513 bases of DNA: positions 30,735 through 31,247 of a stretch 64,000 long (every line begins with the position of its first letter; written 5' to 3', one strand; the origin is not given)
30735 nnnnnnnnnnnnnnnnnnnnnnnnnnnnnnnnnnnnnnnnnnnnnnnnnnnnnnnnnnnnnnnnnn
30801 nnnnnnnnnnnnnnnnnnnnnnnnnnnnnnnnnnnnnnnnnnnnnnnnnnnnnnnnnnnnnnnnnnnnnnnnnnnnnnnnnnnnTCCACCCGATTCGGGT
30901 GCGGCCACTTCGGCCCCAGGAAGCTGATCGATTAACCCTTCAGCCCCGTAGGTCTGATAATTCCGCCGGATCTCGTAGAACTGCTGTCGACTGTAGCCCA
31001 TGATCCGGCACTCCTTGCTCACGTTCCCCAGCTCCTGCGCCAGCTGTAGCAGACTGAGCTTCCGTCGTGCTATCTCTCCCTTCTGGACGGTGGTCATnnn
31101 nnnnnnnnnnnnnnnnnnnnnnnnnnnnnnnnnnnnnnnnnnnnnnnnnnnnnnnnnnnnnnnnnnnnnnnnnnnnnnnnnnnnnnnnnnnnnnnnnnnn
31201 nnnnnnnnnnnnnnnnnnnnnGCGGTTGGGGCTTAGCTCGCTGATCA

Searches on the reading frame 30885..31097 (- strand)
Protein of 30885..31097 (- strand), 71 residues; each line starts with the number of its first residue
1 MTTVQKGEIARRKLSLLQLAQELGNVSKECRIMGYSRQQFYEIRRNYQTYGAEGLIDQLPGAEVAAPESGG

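Call 18: search_protein_families(library=pfam, proteins=[window:30885-31097:-], max_evalue=1)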
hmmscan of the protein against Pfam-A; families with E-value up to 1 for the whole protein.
seq(71 aa): 3 families
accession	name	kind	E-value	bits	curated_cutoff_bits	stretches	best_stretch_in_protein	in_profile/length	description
PF13518.12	HTH_28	-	9e-10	38.9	25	1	12-58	1-47/52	Helix-turn-helix domain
PF13551.12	HTH_29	-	7.4e-08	32.8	28.1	1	12-60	1-48/64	Winged helix-turn helix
PF13384.12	HTH_23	-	4.2e-06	26.8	24.6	1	11-56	5-50/50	Homeodomain-like domain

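Call 33: find_homologous_proteins(query=window:30885-31097:-, max_evalue=0.00001)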
Query seq(71 aa) (71 aa): 655 proteins with E <= 0.00001 among 669 candidates; the best 120 are listed.
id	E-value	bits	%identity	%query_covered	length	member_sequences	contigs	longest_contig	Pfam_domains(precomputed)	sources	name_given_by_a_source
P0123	1.2e-38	147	100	100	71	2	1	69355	PF13384.13,PF13551.13,PF13518.13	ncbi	-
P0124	1.8e-28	115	88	94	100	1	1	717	PF13384.13,PF13551.13,PF13518.13,PF13565.13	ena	-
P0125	2.3e-28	114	81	99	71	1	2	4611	PF13384.13,PF13551.13,PF13518.13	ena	-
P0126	5.8e-28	113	82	94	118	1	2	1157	PF13384.13,PF13551.13,PF13518.13,PF13565.13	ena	-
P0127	8.4e-28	112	84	94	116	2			PF13384.13,PF13551.13,PF02954.26,PF13518.13,PF13565.13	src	-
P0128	2.5e-27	111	82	94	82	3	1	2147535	PF13384.13,PF13551.13,PF13518.13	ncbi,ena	-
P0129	2.5e-27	111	81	96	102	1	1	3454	PF13384.13,PF13551.13,PF13518.13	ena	-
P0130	3.8e-27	110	82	96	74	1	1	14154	PF13384.13,PF13551.13,PF13518.13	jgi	-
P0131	4.0e-27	110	79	94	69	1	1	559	PF13384.13,PF13551.13,PF13518.13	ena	-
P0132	4.2e-27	110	81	94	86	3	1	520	PF13384.13,PF13551.13,PF13518.13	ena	-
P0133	5.1e-27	110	79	94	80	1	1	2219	PF13384.13,PF13551.13,PF13518.13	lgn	-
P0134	5.1e-27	110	81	94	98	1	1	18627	PF13384.13,PF13551.13,PF13518.13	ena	-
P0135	5.8e-27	110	78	96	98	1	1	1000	PF13384.13,PF13551.13,PF13518.13,PF11158.14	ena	-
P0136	7.9e-27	109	79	100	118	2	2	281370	PF13551.13,PF13518.13,PF13565.13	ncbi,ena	-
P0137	9.8e-27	109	87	86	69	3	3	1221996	PF13384.13,PF13551.13,PF13518.13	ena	-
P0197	9.5e-24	100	84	86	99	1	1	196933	PF13384.13,PF13551.13,PF13518.13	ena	-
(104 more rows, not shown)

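Call 34: find_encoding_contigs(protein=P0128, flank=3000, max_places=4)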
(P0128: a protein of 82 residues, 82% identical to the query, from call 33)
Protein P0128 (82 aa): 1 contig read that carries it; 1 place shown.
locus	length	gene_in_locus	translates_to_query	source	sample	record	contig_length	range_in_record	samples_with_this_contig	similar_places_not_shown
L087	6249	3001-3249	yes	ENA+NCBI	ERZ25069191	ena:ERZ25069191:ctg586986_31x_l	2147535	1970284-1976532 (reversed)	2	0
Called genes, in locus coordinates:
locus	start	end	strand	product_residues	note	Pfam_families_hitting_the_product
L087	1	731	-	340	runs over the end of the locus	PF01548:DEDD_Tnp_IS110, PF02371:Transposase_20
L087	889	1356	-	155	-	PF00665:rve (weak), PF13683:rve_3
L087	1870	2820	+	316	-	PF05598:DUF772, PF01609:DDE_Tnp_1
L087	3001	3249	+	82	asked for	PF13384:HTH_23 (weak), PF13518:HTH_28, PF13551:HTH_29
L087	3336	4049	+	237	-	PF00665:rve, PF13683:rve_3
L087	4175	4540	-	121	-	-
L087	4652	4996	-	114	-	-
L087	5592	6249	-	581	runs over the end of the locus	PF07719:TPR_2 (faint), PF13414:TPR_11 (faint), PF13432:TPR_16 (faint), PF14559:TPR_19 (faint), PF00515:TPR_1 (faint), PF12895:ANAPC3 (faint), PF13371:TPR_9 (weak), PF13424:TPR_12 (faint), +6 more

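Call 35: find_encoding_contigs(protein=P0136, flank=3000, max_places=4)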
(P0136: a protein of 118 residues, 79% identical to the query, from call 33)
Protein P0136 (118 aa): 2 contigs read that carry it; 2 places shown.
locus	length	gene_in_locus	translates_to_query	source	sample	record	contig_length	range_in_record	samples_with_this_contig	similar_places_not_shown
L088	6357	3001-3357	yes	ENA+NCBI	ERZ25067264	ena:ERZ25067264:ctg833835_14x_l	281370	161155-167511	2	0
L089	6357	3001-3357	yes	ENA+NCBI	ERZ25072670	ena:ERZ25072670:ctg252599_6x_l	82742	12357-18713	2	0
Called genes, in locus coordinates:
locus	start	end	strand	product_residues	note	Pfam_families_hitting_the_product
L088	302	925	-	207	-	PF13676:TIR_2 (weak)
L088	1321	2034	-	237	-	PF13676:TIR_2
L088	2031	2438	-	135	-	-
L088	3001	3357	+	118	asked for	PF13565:HTH_32 (faint), PF13518:HTH_28, PF13551:HTH_29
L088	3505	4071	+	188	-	PF00665:rve, PF13683:rve_3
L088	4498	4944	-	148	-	PF08238:Sel1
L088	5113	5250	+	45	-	-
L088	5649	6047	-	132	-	PF13767:DUF4168 (weak)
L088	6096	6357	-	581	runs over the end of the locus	PF24521:Ank_KRIT1 (faint), PF12796:Ank_2, PF13606:Ank_3 (faint), PF13637:Ank_4, PF13857:Ank_5 (weak), PF00023:Ank, PF12796:Ank_2, PF13637:Ank_4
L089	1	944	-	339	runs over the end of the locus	PF13676:TIR_2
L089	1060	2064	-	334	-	PF00665:rve, PF13683:rve_3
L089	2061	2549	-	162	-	PF01527:HTH_Tnp_1 (weak)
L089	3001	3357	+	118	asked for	PF13565:HTH_32 (faint), PF13518:HTH_28, PF13551:HTH_29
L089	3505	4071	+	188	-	PF00665:rve, PF13683:rve_3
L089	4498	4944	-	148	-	PF08238:Sel1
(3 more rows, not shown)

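Call 40: find_encoding_contigs(protein=P0137, flank=2500, max_places=4)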
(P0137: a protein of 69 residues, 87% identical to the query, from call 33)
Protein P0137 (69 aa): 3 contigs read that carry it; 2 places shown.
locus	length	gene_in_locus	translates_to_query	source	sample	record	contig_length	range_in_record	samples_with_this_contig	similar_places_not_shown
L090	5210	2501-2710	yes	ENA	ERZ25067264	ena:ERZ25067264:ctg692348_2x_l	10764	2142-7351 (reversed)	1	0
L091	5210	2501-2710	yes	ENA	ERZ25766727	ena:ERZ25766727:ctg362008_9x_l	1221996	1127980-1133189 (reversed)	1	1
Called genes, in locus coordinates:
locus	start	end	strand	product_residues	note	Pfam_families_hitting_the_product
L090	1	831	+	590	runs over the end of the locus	PF24389:ORC-CDC6-like, PF25199:nSTAND_NTPase5 (faint), PF13191:AAA_16 (weak), PF13374:TPR_10 (faint)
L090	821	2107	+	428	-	-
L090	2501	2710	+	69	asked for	PF13384:HTH_23 (weak), PF13518:HTH_28, PF13551:HTH_29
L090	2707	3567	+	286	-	PF00665:rve, PF13683:rve_3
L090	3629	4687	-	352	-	-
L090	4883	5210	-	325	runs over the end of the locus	PF20247:DUF6602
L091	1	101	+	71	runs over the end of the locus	-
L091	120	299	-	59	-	-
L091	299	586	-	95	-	PF04956:TrbC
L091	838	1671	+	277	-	-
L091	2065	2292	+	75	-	-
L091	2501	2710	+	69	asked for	PF13384:HTH_23 (weak), PF13518:HTH_28, PF13551:HTH_29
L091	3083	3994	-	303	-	-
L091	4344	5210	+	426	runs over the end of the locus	PF16289:PIN_12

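Call 41: find_encoding_contigs(protein=P0197, flank=2500, max_places=3)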
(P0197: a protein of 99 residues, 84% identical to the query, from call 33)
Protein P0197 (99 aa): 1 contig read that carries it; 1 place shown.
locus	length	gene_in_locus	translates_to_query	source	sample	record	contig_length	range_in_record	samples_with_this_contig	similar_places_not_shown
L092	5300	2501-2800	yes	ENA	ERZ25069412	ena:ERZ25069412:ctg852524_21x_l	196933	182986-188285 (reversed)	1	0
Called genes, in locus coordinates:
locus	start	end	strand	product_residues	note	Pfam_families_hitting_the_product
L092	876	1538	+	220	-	-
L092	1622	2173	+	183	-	-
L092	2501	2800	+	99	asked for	PF13384:HTH_23, PF13518:HTH_28, PF13551:HTH_29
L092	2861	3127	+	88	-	PF01527:HTH_Tnp_1, PF13384:HTH_23 (weak), PF13518:HTH_28 (weak)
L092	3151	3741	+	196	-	PF13276:HTH_21, PF00665:rve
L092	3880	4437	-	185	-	PF02371:Transposase_20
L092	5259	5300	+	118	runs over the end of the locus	PF13683:rve_3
